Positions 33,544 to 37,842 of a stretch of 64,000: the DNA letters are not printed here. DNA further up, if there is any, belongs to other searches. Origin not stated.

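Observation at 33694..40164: Unrecognised four-gene cell-envelope cluster ending in a 1332-aa TM-anchored giant protein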

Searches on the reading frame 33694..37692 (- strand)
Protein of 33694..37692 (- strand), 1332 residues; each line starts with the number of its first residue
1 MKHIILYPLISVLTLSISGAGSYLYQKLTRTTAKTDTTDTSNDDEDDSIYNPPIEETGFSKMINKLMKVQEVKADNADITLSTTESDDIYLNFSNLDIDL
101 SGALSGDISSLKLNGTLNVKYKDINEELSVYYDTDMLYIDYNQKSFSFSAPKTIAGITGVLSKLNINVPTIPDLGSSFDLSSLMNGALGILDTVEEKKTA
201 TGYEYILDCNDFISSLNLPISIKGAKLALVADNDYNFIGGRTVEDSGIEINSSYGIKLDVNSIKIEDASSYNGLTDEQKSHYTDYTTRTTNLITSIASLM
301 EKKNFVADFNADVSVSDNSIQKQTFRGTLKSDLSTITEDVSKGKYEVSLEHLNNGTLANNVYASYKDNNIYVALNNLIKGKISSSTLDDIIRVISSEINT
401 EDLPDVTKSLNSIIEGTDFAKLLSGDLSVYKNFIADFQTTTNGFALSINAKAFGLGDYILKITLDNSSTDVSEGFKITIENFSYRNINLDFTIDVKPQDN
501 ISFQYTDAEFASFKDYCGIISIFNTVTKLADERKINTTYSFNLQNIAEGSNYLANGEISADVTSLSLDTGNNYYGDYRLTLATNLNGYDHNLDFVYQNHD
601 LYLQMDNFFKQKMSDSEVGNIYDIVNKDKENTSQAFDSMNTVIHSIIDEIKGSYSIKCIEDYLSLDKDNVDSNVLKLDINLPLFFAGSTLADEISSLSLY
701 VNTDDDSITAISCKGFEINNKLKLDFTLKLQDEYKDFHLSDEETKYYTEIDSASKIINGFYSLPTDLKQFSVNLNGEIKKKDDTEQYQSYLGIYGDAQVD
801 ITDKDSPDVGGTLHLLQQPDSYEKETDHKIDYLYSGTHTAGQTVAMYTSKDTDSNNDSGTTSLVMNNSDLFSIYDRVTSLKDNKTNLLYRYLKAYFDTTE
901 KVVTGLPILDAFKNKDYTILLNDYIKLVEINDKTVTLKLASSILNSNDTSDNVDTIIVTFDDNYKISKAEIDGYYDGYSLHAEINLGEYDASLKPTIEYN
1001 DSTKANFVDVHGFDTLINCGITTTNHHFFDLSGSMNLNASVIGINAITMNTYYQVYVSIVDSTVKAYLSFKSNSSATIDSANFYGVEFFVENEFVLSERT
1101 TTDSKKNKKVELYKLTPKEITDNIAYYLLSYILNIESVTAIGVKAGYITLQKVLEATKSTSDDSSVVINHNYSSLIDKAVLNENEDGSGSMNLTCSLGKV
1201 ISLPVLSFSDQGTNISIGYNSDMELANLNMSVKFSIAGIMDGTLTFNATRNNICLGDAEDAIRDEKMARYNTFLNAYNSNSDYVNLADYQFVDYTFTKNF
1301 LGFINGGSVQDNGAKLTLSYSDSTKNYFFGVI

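Call 3: search_protein_families(library=pfam, proteins=[window:33694-37692:-], max_evalue=1)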
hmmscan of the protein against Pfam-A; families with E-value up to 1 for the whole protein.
window:33694-37692:- (1332 aa): 3 families
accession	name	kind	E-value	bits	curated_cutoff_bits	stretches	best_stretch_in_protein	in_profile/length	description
PF24636.1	DUF7633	-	0.012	16.1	27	0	921-964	10-50/121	Domain of unknown function (DUF7633)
PF23912.1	DUF7254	-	0.12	13.2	27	1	916-971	22-76/101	Domain of unknown function (DUF7254)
PF23153.1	Aip3p_Bud6_N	-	0.69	10.6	27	0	604-644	17-57/109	Aip3p/Bud6 N-terminal domain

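Call 4: search_protein_families(library=ncbifam, proteins=[window:33694-37692:-], max_evalue=1)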
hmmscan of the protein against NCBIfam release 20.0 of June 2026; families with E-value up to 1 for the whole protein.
window:33694-37692:- (1332 aa): 1 family
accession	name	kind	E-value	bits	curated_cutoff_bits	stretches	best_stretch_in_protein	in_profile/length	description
NF005224.0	PRK06720.1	equivalog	0.014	15.3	207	1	574-645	77-147/169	hypothetical protein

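Call 5: find_homologous_proteins(query=window:33694-37692:-)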
Query window:33694-37692:- (1332 aa): 21 proteins with E <= 0.001 among 8000 candidates.
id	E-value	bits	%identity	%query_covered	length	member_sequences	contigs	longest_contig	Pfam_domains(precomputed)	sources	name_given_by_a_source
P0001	0.0e+0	2866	100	100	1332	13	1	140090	-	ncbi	-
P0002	0.0e+0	2629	91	100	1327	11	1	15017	-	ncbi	-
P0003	0.0e+0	2479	85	100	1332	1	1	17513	-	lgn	-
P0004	0.0e+0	2465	84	100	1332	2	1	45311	-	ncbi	-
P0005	0.0e+0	2049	72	100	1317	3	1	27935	-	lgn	-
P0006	0.0e+0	2038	71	100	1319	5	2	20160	-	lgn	-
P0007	0.0e+0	2037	71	100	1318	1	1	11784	-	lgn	-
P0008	0.0e+0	2034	71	100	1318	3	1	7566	-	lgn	-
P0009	0.0e+0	2033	70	100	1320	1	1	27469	-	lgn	-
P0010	0.0e+0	2033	70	100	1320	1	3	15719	-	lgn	-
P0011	0.0e+0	2032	72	97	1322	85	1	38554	-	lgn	-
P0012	0.0e+0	2031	70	100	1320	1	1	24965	-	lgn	-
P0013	0.0e+0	2026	71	100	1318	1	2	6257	-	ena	-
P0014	0.0e+0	2024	72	97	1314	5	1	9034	-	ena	-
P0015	0.0e+0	2020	70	100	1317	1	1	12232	-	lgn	-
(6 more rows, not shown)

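Call 6: search_solved_structures(query=window:33694-37692:-, max_evalue=1)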
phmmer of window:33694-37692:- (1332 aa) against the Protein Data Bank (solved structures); distinct sequences matched with E-value up to 1: 0.
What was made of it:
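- On Mycoplasma P116-type lipid scavengers: No PDB sequence hit (call 6).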

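Call 9: find_related_loci(query=A1, collection=genome_contigs, flank=10000)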
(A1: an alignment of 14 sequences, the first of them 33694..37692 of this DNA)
Query A1 (1332 aa) in genome_contigs; peptide patterns used: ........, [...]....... (x = any residue, [..] = any of these).
90 stretches matched a pattern; 10 encode a relative of the query (tblastn E <= 1e-3); 9 distinct loci.
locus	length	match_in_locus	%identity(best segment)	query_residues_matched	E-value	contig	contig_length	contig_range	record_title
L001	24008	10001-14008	86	1-1332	0e+0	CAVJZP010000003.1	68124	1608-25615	Oscillospiraceae bacterium isolate H07658-L1_cleanbin_000010 genome assembly, contig: Spades_H07658-L1_contig_83, whole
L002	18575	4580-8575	84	1-1332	0e+0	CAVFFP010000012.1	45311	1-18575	bacterium isolate G02614-L1_cleanbin_000026 genome assembly, contig: Spades_G02614-L1_contig_422, whole genome shotgun s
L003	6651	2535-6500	71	1-1331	0e+0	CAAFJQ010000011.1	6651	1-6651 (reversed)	MAG TPA_asm: Bacilli bacterium, isolate HGM10885, WGS project CAAFJQ010000000 data, contig: SRS1596806_127_k141_28235, w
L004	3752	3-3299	71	222-1331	0e+0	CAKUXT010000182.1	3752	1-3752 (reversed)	MAG: uncultured Bacilli bacterium isolate REFINED_METABAT215_TOP10_CONTIGS_1500_ASSEMBLY_K77_MERGED__Hadza_MoBio_hadza-I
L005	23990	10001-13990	57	1-1332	0e+0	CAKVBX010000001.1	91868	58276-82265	MAG: uncultured Bacilli bacterium isolate REFINED_METABAT215_TOP10_CONTIGS_1500_ASSEMBLY_K77_MERGED__Nepal_MoBio_Fiber-H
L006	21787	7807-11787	90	1-1332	0e+0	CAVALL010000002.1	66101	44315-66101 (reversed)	Alistipes onderdonkii isolate H07666-L1_cleanbin_000024 genome assembly, contig: Spades_H07666-L1_contig_166, whole geno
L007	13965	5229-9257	40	1-1331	0e+0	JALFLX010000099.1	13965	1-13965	MAG: Bacilli bacterium isolate SUG800 k141_193246, whole genome shotgun sequence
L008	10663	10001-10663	75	1-223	3e-95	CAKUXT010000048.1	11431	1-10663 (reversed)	MAG: uncultured Bacilli bacterium isolate REFINED_METABAT215_TOP10_CONTIGS_1500_ASSEMBLY_K77_MERGED__Hadza_MoBio_hadza-I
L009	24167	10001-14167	37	1-1326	0e+0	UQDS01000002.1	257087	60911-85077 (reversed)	uncultured Mollicutes bacterium isolate UMGS171 genome assembly, contig: NODE_11_length_257087_cov_6.140022, whole genom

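Call 13: find_homologous_proteins(query=A1, max_evalue=0.01)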
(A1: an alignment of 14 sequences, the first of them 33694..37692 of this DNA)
Query A1 (14 sequences) (1332 aa, profile of the alignment): 21 proteins with E <= 0.01 among 8000 candidates.
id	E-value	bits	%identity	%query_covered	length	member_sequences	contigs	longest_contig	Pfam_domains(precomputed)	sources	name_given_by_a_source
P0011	0.0e+0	2496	72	97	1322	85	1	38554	-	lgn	-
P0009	0.0e+0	2492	70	100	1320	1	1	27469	-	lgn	-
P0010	0.0e+0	2490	70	100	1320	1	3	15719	-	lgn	-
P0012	0.0e+0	2489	70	100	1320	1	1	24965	-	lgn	-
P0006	0.0e+0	2487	71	100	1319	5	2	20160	-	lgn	-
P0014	0.0e+0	2487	72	97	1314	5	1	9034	-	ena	-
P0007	0.0e+0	2486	71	100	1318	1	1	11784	-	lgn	-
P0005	0.0e+0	2484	72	100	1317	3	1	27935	-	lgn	-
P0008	0.0e+0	2480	71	100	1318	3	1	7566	-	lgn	-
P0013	0.0e+0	2477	71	100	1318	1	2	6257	-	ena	-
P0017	0.0e+0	2467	70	100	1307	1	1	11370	-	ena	-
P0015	0.0e+0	2465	70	100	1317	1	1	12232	-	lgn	-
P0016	0.0e+0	2461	70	100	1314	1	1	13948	-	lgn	-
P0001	0.0e+0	2457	100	100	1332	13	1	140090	-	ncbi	-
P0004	0.0e+0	2444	84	100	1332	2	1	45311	-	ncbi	-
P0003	0.0e+0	2436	85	100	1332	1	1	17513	-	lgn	-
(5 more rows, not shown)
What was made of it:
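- Tried and rejected: Word-indexed homologue search with g4 alone, and again with its alignment, returned the same 21 close relatives (calls 5, 13).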

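Call 33: search_protein_representatives(alignment_id=A2)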
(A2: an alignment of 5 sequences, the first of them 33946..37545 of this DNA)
Query: 5 sequences, 1199 profile positions. Proteins with E-value up to 0.001 (for the whole library): 92; up to 1e-10: 77; up to 1e-30: 58. The best 92 are listed.
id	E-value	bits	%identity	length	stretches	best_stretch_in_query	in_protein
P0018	0.0e+00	2114.5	-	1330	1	4-1199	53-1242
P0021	0.0e+00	2006.4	-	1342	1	2-1199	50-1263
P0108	0.0e+00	1419.6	-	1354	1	3-1199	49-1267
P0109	0.0e+00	1349.3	-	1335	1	3-1198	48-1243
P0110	0.0e+00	1296.6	-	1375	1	4-1198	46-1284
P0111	0.0e+00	1110.5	-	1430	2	3-771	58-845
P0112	6.0e-209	713.1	-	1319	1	3-1195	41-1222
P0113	2.4e-194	664.7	-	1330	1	7-1173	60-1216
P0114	7.7e-171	586.8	-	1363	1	6-1173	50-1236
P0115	4.6e-165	567.7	-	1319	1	8-1197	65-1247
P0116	3.8e-160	551.4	-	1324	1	4-1181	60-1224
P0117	8.5e-156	537.0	-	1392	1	4-1172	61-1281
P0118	2.4e-150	518.9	-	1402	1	8-1173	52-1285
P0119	4.3e-144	498.3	-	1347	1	7-1194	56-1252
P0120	8.9e-131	454.1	-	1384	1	6-1195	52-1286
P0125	1.2e-105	370.9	-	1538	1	7-1137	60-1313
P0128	1.3e-93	331.1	-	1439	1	6-1138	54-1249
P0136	3.7e-76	273.2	-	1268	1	14-1195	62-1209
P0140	5.3e-67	242.9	-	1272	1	23-1181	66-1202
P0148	3.7e-53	197.0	-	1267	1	37-1130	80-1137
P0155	7.5e-39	149.7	-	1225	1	4-1172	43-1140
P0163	3.0e-32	127.8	-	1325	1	14-1091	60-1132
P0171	6.3e-23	96.9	-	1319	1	249-1182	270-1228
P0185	3.8e-09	51.3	-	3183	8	36-141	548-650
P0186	3.9e-08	47.9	-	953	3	310-577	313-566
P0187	1.2e-07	46.3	-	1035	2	58-525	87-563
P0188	1.0e-06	43.2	-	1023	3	646-1001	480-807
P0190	1.1e-05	39.8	-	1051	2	649-1089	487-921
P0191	1.4e-05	39.5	-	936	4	907-1136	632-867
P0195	4.5e-04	34.5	-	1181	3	44-734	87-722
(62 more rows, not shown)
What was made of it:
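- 33694..37692 (-): g4: 1332-aa protein with an N-terminal signal-anchor and five tandem LolA/LprG-like modules. Family of 92 representative clusters (call 33).
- Tried and rejected: The exhaustive HMM search was what opened up the family (call 33).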

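Call 36: search_protein_families(library=pfam, proteins=[P0185, P0186, P0187, P0188, P0190, P0191, P0195], max_evalue=0.01)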
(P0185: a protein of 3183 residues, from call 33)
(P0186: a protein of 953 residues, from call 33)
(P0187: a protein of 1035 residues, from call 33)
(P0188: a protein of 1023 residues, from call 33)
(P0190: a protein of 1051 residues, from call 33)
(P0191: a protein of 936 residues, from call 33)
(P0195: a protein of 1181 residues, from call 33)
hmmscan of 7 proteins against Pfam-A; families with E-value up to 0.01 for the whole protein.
P0185 (3183 aa): 8 families
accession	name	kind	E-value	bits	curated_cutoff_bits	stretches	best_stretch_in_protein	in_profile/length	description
PF01326.24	PPDK_N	-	7.7e-17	62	27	0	724-790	183-249/328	Pyruvate phosphate dikinase, AMP/ATP-binding domain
PF23607.1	WZC_N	-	3.2e-10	40.8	27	0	1228-1266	27-65/110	Tyrosine-protein kinase Wzc, N-terminal domain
PF08442.15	ATP-grasp_2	-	6.5e-07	29.6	29.5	0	1345-1381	58-96/202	ATP-grasp domain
PF09479.16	Flg_new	-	2.4e-06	28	27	1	3003-3062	3-61/65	Listeria-Bacteroides repeat domain (List_Bact_rpt)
PF14060.11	DUF4252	-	0.00012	22.6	23.9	0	1561-1589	63-91/125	Domain of unknown function (DUF4252)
PF12872.13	OST-HTH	-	0.001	19.3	23.8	0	875-904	16-45/71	OST-HTH/LOTUS domain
PF17529.7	DUF5450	-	0.0048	17.4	25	0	940-984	77-121/161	Family of unknown function (DUF5450)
PF01203.25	T2SSN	-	0.0095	16.5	29.6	0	2064-2209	24-175/211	Type II secretion system (T2SS), protein N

P0186 (953 aa): 0 families

P0187 (1035 aa): 0 families

P0188 (1023 aa): 0 families

P0190 (1051 aa): 0 families

P0191 (936 aa): 0 families

P0195 (1181 aa): 1 family
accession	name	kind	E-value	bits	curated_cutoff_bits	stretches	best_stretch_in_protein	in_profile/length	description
PF00392.27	GntR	-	1.9e-06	27.9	27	0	569-601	11-43/64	Bacterial regulatory proteins, gntR family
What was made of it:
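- On AsmA/TamB-like bridge lipid-transfer proteins: No such hit for g4 at E<=1 (call 3), nor for the seven weakest relatives scanned (call 36).
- No AsmA/TamB/DUF490 Pfam hit in g4, or in the seven weakest relatives scanned (calls 3, 36).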

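Call 37: find_encoding_contigs(protein=P0155, flank=8000, max_places=2)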
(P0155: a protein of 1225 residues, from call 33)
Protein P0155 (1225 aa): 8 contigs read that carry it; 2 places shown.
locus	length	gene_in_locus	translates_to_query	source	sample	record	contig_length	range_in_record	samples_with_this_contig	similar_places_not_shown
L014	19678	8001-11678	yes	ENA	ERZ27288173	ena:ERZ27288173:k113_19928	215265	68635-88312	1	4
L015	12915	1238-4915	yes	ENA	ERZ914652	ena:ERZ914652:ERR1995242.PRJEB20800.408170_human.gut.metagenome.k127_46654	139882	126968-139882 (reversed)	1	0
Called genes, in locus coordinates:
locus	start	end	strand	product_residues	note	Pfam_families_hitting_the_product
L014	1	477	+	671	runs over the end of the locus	-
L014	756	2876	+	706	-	-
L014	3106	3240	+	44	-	-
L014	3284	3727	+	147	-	-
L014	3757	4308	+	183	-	-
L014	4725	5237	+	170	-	-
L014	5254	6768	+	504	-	PF13396:PLDc_N (weak), PF13091:PLDc_2, PF00614:PLDc (weak), PF13091:PLDc_2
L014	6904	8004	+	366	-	-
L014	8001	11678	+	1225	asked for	-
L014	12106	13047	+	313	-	PF13310:Virulence_RhuM, PF02661:Fic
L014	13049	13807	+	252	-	PF12844:HTH_19, PF13560:HTH_31 (weak), PF01381:HTH_3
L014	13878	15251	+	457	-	PF08245:Mur_ligase_M, PF02875:Mur_ligase_C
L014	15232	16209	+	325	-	PF00953:Glycos_transf_4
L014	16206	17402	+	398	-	PF08245:Mur_ligase_M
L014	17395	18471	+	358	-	PF01098:FTSW_RODA_SPOVE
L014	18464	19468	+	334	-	PF03033:Glyco_transf_28, PF04101:Glyco_tran_28_C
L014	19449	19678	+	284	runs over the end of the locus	PF02873:MurB_C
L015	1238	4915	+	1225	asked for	-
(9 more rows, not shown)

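Call 39: find_encoding_contigs(protein=P0171, flank=8000, max_places=2)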
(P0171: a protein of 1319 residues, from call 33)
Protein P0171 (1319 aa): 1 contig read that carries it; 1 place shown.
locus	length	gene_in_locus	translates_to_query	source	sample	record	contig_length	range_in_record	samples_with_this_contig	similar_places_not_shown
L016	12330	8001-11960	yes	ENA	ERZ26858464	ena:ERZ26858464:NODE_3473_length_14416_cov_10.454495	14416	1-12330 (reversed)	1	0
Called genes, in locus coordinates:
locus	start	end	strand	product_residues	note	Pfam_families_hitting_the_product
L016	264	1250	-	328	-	PF01207:Dus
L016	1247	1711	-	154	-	PF04463:2-thiour_desulf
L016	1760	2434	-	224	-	PF01966:HD (weak)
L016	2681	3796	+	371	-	-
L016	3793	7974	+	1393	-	-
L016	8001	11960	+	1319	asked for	-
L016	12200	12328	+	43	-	?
